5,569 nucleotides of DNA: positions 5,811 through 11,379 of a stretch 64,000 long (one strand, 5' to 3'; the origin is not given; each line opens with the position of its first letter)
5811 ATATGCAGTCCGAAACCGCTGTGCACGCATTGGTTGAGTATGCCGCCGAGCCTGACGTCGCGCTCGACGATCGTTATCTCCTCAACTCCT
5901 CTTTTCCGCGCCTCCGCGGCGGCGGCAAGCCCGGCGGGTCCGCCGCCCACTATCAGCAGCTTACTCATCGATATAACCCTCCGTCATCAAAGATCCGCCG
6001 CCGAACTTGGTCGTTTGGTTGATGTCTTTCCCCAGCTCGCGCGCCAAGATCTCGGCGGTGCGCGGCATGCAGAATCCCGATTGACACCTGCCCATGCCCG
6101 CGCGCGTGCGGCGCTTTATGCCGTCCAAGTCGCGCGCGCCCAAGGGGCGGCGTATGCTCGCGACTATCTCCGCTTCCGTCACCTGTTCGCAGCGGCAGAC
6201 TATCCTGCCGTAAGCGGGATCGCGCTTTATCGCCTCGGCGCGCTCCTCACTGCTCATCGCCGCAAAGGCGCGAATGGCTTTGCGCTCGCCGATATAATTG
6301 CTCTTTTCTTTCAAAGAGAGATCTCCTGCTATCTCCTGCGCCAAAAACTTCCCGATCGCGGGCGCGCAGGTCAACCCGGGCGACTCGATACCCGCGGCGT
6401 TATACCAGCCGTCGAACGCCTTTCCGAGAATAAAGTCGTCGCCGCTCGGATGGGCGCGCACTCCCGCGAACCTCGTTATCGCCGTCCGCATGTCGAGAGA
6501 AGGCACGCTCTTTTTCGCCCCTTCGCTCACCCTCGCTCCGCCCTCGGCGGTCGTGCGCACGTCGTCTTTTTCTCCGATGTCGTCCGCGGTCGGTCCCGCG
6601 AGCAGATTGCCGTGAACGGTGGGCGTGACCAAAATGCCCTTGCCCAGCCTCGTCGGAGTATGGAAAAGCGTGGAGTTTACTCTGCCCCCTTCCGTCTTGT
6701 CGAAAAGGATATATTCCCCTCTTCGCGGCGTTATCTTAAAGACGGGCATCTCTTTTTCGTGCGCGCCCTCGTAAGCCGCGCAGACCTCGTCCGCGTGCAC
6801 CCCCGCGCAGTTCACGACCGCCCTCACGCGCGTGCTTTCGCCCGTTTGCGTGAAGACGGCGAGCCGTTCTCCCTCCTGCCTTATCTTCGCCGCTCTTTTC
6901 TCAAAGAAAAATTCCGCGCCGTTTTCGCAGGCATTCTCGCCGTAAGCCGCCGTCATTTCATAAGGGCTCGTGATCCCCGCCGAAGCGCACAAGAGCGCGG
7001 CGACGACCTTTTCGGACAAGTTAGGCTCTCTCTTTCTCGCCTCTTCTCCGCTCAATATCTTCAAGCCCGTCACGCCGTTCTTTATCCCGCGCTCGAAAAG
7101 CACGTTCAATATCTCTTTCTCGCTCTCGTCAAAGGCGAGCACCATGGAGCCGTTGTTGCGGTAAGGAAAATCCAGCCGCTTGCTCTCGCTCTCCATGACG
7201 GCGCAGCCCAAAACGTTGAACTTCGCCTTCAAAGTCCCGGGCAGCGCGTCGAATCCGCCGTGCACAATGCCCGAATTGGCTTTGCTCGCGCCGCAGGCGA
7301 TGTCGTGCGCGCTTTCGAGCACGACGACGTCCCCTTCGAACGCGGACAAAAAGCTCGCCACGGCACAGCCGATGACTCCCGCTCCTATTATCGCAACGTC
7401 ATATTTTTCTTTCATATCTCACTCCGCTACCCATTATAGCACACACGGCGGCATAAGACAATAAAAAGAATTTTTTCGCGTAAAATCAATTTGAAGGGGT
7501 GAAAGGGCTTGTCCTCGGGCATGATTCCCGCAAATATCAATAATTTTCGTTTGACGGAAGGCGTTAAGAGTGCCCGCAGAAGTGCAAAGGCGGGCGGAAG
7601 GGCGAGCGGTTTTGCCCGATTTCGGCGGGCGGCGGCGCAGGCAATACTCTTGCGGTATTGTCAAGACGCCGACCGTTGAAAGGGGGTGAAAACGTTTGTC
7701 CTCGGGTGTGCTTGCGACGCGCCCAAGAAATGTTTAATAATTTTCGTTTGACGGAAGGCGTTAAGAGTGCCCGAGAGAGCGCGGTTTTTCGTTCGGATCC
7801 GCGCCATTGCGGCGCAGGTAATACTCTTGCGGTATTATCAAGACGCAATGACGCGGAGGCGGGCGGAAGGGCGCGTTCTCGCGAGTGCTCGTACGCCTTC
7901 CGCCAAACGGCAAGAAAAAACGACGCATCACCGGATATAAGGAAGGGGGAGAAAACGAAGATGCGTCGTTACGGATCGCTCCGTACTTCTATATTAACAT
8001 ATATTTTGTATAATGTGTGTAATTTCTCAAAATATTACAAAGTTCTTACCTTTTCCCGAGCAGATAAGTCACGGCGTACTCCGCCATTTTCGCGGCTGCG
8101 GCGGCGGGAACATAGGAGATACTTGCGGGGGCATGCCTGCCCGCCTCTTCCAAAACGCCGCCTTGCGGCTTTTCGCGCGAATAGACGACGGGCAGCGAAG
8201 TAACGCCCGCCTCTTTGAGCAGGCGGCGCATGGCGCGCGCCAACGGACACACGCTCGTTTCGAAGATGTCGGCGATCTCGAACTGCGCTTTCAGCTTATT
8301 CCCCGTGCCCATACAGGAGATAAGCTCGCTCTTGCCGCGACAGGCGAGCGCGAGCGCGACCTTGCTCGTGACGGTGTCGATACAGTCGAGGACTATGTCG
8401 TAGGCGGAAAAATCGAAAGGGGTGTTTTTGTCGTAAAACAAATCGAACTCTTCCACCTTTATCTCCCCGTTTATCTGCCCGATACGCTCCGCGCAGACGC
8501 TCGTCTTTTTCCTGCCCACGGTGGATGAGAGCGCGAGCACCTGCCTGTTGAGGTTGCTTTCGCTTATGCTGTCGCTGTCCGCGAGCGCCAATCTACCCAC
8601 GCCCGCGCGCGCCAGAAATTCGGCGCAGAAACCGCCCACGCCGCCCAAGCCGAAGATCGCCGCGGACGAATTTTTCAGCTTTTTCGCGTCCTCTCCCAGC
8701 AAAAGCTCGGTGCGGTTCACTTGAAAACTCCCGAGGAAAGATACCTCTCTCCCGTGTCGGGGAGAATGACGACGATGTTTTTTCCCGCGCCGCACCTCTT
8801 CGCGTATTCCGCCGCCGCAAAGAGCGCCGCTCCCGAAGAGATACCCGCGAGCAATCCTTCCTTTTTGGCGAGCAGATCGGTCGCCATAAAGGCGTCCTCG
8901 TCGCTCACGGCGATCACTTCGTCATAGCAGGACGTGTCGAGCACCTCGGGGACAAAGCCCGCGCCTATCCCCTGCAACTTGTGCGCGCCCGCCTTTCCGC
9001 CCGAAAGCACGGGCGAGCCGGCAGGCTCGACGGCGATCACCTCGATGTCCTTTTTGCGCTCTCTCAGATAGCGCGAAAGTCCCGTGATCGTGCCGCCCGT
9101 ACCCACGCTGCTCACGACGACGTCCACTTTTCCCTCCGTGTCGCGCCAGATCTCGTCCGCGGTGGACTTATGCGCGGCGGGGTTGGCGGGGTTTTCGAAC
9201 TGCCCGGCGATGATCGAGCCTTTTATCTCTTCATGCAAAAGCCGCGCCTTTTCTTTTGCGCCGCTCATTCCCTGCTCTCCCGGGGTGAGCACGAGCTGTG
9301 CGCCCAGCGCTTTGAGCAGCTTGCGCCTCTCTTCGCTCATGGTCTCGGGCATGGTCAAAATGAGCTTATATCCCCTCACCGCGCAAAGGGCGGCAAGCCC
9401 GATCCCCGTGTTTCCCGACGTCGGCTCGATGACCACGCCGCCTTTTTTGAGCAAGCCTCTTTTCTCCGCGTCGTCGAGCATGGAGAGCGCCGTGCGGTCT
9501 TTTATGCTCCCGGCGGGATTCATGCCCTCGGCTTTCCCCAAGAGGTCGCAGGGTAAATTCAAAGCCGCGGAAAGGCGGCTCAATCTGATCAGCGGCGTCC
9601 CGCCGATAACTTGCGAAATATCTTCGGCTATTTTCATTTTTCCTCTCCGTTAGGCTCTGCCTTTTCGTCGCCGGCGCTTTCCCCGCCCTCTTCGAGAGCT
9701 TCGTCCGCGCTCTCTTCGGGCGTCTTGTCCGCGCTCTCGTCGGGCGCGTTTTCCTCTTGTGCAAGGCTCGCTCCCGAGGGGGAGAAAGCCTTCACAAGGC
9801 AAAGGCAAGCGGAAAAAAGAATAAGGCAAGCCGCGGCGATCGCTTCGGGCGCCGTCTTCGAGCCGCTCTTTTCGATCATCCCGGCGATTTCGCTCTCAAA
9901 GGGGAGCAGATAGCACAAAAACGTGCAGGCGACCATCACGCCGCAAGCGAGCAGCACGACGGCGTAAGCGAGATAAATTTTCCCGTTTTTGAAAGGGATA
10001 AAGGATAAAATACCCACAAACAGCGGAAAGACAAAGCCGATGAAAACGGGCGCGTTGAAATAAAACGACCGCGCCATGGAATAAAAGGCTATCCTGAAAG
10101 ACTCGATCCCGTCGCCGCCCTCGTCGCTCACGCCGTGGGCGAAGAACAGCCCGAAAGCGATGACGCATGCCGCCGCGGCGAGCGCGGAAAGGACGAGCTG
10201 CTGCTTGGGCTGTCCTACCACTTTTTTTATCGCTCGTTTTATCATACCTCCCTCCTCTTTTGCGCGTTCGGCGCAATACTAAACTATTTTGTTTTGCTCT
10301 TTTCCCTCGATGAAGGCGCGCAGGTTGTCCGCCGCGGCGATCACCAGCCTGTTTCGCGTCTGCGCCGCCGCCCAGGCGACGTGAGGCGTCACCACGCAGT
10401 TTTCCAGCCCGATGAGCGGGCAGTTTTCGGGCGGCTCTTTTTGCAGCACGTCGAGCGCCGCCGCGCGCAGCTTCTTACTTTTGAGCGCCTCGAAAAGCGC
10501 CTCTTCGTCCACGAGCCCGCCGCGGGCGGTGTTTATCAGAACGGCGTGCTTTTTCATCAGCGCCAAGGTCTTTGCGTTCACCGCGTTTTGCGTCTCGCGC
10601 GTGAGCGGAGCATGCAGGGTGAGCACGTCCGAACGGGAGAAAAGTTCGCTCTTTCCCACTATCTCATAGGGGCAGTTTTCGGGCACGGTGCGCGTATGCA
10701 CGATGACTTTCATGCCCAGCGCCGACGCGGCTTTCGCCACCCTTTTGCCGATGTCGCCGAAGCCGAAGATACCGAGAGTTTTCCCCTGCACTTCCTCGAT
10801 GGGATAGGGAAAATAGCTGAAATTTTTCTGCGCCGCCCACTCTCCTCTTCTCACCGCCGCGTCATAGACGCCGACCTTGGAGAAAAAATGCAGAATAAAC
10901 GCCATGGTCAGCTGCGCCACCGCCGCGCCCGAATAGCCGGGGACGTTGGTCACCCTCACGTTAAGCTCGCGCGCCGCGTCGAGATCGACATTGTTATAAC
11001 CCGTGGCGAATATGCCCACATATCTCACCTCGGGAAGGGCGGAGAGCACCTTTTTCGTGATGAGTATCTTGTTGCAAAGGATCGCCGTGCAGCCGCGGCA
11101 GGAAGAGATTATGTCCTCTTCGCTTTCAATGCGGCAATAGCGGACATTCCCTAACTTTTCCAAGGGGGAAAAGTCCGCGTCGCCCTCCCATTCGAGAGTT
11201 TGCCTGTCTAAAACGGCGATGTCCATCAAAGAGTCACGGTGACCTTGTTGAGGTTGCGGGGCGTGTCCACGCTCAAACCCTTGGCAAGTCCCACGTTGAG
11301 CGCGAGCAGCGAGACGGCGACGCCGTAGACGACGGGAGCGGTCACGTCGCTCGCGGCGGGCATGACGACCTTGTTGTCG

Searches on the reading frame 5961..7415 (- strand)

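Call 84: search_protein_families(library=pfam, max_evalue=0.0001, proteins=[window:5961-7415:-])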
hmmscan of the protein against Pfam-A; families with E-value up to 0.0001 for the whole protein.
window:5961-7415:- (484 aa): 4 families
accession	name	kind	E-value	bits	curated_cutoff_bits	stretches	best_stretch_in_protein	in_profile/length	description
PF01266.30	DAO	-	5.2e-66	224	27.9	1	6-360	1-352/353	FAD dependent oxidoreductase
PF04324.20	Fer2_BFD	-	4.6e-14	52.9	26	1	405-459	1-50/50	BFD-like [2Fe-2S] binding domain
PF07992.20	Pyr_redox_2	-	1.3e-07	31.8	26.1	0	6-40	144-178/291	Pyridine nucleotide-disulphide oxidoreductase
PF00070.33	Pyr_redox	-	6.5e-06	27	22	0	7-39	2-34/82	Pyridine nucleotide-disulphide oxidoreductase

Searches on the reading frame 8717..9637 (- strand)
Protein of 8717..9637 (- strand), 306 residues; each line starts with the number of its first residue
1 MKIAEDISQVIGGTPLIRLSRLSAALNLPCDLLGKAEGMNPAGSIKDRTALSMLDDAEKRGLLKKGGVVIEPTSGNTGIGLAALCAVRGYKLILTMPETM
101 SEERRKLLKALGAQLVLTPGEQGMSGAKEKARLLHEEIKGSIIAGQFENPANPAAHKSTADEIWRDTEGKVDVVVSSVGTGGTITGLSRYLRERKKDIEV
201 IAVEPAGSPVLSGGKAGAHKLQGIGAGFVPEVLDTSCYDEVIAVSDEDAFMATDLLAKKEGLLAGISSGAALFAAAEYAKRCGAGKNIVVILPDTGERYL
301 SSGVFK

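Call 42: search_protein_families(library=pfam, max_evalue=0.00001, proteins=[window:8717-9637:-])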
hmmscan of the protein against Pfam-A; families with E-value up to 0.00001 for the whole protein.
window:8717-9637:- (306 aa): 1 family
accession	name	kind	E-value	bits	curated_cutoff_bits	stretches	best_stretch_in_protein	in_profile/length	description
PF00291.31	PALP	-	2.3e-81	273.8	35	1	7-294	1-295/295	Pyridoxal-phosphate dependent enzyme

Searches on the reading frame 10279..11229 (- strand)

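Call 84: search_protein_families(library=pfam, max_evalue=0.0001, proteins=[window:10279-11229:-])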
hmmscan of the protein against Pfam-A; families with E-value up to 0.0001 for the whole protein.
window:10279-11229:- (316 aa): 2 families
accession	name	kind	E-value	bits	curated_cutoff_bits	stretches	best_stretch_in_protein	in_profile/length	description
PF02826.25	2-Hacid_dh_C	-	2.2e-57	193.7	25.1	1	109-285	1-178/178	D-isomer specific 2-hydroxyacid dehydrogenase, NAD binding domain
PF00389.36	2-Hacid_dh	-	6.8e-26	91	24.6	1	21-315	13-132/134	D-isomer specific 2-hydroxyacid dehydrogenase, catalytic domain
